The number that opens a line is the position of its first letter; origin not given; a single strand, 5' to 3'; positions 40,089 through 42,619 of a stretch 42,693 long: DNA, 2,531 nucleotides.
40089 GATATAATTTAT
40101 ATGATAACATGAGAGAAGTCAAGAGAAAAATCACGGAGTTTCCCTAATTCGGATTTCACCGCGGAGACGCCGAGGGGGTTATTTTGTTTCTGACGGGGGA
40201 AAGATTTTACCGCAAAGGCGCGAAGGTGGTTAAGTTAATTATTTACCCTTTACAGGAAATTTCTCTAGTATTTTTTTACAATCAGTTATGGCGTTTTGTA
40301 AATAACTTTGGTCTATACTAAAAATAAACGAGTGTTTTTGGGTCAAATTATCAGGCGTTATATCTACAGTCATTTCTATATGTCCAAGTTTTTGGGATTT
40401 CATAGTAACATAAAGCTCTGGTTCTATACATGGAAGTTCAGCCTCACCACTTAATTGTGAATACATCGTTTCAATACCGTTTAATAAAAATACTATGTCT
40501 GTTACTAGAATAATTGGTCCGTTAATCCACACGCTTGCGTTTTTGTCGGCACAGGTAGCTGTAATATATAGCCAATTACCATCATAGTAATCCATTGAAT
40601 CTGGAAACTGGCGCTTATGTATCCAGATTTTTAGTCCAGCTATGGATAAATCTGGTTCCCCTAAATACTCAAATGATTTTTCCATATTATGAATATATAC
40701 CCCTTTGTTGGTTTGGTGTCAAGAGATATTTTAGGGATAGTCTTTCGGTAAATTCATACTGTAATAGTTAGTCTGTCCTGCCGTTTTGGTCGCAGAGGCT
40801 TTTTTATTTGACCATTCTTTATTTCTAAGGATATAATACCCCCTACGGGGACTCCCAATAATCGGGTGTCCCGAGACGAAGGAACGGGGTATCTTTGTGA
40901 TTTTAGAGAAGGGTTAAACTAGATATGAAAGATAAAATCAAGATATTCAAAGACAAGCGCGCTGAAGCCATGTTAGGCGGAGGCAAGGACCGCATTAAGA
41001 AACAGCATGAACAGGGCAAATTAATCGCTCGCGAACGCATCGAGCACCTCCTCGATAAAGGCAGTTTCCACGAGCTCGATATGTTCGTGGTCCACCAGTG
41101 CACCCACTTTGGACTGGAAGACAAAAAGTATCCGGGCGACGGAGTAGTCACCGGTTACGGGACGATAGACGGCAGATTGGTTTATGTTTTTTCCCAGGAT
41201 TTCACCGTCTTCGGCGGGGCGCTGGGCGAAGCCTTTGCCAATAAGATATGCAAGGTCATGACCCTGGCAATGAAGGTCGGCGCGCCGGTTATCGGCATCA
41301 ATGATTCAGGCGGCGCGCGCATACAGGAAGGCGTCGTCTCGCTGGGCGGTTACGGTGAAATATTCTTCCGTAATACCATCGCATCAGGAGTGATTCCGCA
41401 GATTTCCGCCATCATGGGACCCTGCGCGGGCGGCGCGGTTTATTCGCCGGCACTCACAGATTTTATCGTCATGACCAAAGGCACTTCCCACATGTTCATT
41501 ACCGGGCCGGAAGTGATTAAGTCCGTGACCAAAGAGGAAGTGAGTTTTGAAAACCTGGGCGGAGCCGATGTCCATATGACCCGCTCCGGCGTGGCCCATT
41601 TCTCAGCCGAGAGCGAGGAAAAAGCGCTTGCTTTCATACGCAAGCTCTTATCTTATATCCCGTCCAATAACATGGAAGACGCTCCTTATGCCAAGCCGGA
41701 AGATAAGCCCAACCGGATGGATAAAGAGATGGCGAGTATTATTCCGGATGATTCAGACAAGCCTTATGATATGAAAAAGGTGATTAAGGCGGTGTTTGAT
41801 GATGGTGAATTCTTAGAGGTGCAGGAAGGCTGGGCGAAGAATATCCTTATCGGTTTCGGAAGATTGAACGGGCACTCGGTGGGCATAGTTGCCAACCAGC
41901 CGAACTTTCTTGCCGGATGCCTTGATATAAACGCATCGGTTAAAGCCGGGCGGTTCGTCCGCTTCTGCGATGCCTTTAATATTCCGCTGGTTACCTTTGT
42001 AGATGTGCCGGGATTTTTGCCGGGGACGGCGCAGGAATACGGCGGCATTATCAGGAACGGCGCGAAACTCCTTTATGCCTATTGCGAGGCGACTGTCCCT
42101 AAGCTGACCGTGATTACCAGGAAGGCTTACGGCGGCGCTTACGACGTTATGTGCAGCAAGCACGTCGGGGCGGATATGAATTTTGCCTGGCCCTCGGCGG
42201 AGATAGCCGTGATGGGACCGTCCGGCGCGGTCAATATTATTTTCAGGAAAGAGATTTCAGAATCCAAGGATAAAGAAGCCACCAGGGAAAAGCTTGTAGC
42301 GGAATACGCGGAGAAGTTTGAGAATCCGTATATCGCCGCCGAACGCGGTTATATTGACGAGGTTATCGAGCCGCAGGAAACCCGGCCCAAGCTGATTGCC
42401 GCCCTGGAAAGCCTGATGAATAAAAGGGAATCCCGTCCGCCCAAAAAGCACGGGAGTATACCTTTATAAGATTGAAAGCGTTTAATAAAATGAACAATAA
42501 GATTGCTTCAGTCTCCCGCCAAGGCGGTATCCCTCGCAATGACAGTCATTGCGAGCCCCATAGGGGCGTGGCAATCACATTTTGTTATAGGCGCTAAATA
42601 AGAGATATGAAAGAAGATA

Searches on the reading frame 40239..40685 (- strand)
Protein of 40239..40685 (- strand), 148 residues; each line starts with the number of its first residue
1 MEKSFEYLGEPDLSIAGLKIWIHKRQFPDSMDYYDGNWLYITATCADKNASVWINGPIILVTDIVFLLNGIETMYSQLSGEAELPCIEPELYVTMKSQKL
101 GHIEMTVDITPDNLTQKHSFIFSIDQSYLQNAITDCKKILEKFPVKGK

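Call 31: search_protein_families(library=pfam, proteins=[window:40239-40685:-], max_evalue=0.001)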
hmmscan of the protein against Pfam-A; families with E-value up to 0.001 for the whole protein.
window:40239-40685:- (148 aa): 1 family
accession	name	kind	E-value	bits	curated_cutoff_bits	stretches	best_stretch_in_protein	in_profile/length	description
PF24716.1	WapI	-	4.5e-28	98.6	27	1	17-144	9-138/138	Immunity protein WapI-like family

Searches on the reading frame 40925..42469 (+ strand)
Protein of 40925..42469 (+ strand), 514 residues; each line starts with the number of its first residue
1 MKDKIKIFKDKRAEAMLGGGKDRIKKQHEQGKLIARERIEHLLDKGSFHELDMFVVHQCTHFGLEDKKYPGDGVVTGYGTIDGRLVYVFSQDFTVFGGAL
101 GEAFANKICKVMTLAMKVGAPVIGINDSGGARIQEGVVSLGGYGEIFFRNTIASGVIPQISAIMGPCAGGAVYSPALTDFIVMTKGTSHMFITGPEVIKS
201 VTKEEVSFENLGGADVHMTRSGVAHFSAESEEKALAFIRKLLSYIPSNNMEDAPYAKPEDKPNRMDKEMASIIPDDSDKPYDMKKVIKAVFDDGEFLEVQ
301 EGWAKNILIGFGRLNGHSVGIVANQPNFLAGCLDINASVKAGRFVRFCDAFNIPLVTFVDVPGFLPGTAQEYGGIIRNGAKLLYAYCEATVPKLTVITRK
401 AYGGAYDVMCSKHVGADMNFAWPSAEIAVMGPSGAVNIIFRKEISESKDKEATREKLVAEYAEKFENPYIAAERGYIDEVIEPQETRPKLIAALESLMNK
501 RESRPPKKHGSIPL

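Call 31: search_protein_families(library=pfam, proteins=[window:40925-42469:+], max_evalue=0.001)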
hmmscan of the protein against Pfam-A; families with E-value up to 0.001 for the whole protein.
window:40925-42469:+ (514 aa): 2 families
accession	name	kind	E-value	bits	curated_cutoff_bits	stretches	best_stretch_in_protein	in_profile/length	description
PF01039.27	Carboxyl_trans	-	1.4e-210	700.5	22.3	1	26-512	1-493/493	Carboxyl transferase domain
PF03255.19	ACCA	-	9.8e-12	45.1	23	1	339-462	134-251/310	Acetyl co-enzyme A carboxylase carboxyltransferase-like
